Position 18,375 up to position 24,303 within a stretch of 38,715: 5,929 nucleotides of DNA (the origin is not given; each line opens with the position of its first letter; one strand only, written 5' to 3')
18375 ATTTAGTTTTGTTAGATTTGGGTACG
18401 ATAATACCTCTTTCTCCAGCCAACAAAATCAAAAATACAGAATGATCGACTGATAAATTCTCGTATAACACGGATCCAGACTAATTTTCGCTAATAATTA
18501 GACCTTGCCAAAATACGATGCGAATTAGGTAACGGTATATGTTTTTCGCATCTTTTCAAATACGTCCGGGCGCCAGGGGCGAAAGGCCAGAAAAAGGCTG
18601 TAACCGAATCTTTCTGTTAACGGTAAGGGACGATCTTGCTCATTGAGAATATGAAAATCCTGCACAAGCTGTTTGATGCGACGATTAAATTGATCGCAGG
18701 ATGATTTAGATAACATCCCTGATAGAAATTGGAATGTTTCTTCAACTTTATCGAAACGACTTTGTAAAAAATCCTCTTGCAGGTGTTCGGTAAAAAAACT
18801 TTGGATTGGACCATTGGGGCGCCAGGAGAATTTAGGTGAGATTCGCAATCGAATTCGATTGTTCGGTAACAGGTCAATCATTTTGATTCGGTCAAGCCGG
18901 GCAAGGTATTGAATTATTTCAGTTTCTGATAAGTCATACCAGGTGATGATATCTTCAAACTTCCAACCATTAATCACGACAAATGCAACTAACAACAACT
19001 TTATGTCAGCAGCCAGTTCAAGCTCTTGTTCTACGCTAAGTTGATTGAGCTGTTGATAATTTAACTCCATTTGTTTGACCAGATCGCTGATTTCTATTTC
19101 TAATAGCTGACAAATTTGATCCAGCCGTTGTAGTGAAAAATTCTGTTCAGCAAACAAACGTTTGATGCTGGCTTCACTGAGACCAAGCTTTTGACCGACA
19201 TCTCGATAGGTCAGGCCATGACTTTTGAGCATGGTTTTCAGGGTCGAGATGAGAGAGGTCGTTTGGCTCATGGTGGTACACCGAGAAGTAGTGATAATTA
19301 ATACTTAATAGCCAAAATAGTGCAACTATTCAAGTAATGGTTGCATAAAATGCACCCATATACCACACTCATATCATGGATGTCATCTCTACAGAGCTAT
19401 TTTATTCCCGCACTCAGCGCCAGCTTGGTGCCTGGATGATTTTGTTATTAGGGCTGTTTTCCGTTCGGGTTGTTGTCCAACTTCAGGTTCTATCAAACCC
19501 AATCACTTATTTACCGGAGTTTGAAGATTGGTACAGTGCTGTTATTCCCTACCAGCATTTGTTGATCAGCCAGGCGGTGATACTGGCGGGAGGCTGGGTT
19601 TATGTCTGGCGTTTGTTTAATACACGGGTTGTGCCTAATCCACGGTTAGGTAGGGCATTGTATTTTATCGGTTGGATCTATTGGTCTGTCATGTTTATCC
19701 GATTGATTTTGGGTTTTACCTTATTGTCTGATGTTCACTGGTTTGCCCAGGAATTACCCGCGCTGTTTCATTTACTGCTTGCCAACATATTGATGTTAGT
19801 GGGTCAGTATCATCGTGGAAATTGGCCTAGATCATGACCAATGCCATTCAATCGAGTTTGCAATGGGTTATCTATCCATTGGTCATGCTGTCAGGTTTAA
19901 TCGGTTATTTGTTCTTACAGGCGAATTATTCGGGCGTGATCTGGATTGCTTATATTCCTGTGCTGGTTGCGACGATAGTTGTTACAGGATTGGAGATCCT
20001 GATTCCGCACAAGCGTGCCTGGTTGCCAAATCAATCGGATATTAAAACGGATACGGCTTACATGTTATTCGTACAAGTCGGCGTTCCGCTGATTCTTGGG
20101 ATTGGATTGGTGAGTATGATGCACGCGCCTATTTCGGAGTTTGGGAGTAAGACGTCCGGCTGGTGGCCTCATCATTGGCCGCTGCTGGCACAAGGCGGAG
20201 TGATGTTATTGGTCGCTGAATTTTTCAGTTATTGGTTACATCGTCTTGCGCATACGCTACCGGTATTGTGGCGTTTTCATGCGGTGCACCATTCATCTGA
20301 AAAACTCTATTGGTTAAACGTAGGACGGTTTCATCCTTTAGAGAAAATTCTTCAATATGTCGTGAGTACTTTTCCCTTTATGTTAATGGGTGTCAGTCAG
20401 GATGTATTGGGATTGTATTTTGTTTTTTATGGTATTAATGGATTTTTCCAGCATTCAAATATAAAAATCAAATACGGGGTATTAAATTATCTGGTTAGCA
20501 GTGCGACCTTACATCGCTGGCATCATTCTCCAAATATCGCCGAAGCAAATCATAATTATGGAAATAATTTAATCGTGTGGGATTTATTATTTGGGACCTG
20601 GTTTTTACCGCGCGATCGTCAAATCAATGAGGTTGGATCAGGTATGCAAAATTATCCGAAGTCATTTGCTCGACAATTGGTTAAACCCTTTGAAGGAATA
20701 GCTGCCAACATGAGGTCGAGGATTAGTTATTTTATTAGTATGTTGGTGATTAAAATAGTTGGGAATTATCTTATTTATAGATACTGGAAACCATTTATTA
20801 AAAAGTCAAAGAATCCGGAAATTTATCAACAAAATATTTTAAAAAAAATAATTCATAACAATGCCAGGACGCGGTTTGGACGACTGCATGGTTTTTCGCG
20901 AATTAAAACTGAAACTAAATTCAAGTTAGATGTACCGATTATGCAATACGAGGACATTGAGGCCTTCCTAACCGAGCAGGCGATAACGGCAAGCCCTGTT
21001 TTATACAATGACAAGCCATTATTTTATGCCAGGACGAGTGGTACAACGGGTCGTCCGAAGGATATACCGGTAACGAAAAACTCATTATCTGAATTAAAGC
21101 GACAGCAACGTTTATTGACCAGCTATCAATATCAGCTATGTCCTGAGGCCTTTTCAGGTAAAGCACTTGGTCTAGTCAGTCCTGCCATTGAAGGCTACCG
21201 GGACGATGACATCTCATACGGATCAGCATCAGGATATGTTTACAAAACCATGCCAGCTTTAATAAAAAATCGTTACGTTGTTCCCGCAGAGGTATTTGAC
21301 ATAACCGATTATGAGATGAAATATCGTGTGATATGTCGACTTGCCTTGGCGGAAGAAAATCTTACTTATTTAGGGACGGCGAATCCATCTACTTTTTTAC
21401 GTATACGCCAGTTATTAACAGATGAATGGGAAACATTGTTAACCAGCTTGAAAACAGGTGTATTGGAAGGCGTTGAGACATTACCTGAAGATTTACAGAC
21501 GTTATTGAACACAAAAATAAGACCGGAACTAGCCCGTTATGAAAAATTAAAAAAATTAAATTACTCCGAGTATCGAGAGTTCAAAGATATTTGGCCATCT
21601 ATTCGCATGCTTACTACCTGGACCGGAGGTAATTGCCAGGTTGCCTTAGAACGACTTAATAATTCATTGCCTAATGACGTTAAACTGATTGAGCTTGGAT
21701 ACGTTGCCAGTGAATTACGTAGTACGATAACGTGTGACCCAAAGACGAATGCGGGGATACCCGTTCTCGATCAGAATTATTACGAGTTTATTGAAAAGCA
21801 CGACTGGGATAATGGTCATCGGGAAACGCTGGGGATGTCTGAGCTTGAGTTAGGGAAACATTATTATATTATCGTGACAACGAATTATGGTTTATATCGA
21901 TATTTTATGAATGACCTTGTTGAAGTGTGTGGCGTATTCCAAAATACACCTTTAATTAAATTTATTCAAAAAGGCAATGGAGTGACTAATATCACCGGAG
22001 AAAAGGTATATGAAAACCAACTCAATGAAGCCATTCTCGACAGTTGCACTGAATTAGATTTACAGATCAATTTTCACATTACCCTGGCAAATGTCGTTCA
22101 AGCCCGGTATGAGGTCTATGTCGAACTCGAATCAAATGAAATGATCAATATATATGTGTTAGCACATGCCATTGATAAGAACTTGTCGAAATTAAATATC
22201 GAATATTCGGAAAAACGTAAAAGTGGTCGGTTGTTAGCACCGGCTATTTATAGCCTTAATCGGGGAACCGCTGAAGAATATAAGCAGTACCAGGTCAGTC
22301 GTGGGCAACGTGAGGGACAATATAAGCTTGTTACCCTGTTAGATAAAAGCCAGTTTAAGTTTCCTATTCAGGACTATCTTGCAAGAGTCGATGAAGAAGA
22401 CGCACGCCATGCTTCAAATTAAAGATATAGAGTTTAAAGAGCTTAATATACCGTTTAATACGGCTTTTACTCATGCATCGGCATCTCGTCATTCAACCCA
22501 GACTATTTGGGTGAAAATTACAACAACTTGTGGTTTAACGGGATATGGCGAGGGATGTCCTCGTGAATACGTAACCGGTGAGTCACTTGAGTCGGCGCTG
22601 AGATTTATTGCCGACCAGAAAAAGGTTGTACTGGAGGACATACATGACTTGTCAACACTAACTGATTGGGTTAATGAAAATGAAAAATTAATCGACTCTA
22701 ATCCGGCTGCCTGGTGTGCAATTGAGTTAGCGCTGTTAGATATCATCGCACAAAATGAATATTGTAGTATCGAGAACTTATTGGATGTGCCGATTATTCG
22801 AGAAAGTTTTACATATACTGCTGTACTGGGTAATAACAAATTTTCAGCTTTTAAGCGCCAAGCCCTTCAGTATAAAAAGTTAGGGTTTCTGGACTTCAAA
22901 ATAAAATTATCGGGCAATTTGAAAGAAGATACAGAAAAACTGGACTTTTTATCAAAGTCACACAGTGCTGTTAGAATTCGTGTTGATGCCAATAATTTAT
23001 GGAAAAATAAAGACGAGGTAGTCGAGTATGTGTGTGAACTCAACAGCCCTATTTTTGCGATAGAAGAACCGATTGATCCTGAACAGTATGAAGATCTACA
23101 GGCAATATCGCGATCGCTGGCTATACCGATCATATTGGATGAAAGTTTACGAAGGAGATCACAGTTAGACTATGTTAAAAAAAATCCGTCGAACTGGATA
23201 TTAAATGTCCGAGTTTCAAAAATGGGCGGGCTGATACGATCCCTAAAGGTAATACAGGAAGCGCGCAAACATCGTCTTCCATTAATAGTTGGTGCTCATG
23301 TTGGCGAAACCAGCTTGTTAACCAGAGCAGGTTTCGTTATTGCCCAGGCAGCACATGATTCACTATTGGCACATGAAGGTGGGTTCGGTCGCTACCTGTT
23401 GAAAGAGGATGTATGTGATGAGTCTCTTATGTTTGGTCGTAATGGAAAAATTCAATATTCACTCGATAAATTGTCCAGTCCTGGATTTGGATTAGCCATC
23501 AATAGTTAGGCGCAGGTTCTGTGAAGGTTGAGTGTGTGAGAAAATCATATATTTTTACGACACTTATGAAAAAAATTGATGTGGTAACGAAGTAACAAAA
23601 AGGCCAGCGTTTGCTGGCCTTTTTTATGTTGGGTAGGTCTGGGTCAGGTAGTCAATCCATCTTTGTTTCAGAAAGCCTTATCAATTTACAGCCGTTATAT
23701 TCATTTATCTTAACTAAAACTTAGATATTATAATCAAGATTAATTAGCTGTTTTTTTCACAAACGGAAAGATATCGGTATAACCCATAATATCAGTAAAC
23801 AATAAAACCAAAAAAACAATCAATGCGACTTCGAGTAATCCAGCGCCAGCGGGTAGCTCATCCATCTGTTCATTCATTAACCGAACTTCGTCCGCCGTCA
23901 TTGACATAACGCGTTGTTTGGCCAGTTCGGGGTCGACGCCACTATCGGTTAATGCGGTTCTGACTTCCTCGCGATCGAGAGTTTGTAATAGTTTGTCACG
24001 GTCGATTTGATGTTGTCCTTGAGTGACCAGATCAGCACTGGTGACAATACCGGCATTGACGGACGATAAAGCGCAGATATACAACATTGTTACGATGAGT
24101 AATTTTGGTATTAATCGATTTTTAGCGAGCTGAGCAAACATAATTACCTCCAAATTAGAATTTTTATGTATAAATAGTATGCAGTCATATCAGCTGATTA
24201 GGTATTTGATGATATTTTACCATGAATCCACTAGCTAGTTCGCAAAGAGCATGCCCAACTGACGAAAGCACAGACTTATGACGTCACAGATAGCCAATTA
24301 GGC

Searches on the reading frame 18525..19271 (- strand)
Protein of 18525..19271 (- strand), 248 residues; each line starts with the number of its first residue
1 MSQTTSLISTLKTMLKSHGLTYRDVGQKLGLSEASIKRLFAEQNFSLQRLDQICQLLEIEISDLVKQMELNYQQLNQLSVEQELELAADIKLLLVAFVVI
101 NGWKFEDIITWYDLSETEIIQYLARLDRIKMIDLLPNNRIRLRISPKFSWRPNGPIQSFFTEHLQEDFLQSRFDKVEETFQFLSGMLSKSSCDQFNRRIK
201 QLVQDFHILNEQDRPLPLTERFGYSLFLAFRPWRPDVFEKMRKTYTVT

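Call 8: search_protein_families(library=pfam, proteins=[window:18525-19271:-], max_evalue=0.001)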
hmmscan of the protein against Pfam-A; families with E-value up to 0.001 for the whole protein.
window:18525-19271:- (248 aa): 2 families
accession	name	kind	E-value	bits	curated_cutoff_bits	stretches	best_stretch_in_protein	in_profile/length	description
PF13443.12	HTH_26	-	1.9e-09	38.1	22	1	11-66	2-59/63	Cro/C1-type HTH DNA-binding domain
PF01381.28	HTH_3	-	6.3e-06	26.6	23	1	11-64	1-55/55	Helix-turn-helix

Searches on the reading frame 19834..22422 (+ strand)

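Call 8: search_protein_families(library=pfam, proteins=[window:19834-22422:+], max_evalue=0.001)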
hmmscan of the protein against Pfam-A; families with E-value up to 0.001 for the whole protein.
window:19834-22422:+ (862 aa): 4 families
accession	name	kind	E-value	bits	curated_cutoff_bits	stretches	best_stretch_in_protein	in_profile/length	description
PF03321.19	GH3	-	6.5e-57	193.5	23.6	1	321-614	5-301/304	GH3 family N-terminal domain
PF04116.19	FA_hydroxylase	-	5.5e-30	104.9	31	1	123-255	3-132/132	Fatty acid hydroxylase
PF23571.1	GH3_M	-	3.5e-20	72.3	23.6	1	645-713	5-75/75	GH3 family central domain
PF23572.1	GH3_C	-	8.4e-14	52.7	23.6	1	729-838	2-117/119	GH3 family C-terminal domain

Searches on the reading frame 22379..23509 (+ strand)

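Call 9: search_protein_families(library=pfam, proteins=[window:22379-23509:+], max_evalue=0.001)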
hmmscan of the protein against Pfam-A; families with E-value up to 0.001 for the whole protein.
window:22379-23509:+ (376 aa): 3 families
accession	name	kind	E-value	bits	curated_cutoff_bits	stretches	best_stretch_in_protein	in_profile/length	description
PF13378.12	MR_MLE_C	-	1.4e-24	87.5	29.4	1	158-375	2-216/219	Enolase C-terminal domain-like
PF02746.21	MR_MLE_N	-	4.5e-07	30.5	22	1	30-135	16-116/117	Mandelate racemase / muconate lactonizing enzyme, N-terminal domain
PF00113.28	Enolase_C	-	0.00079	19.2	21.5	0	204-324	128-253/296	Enolase, C-terminal TIM barrel domain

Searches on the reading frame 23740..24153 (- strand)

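Call 9: search_protein_families(library=pfam, proteins=[window:23740-24153:-], max_evalue=0.001)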
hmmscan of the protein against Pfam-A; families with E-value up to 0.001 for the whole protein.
window:23740-24153:- (137 aa): 1 family
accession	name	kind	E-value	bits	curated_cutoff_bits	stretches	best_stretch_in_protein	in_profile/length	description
PF20332.3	DUF6627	-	2.3e-35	121.8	27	1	17-133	5-122/125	Family of unknown function (DUF6627)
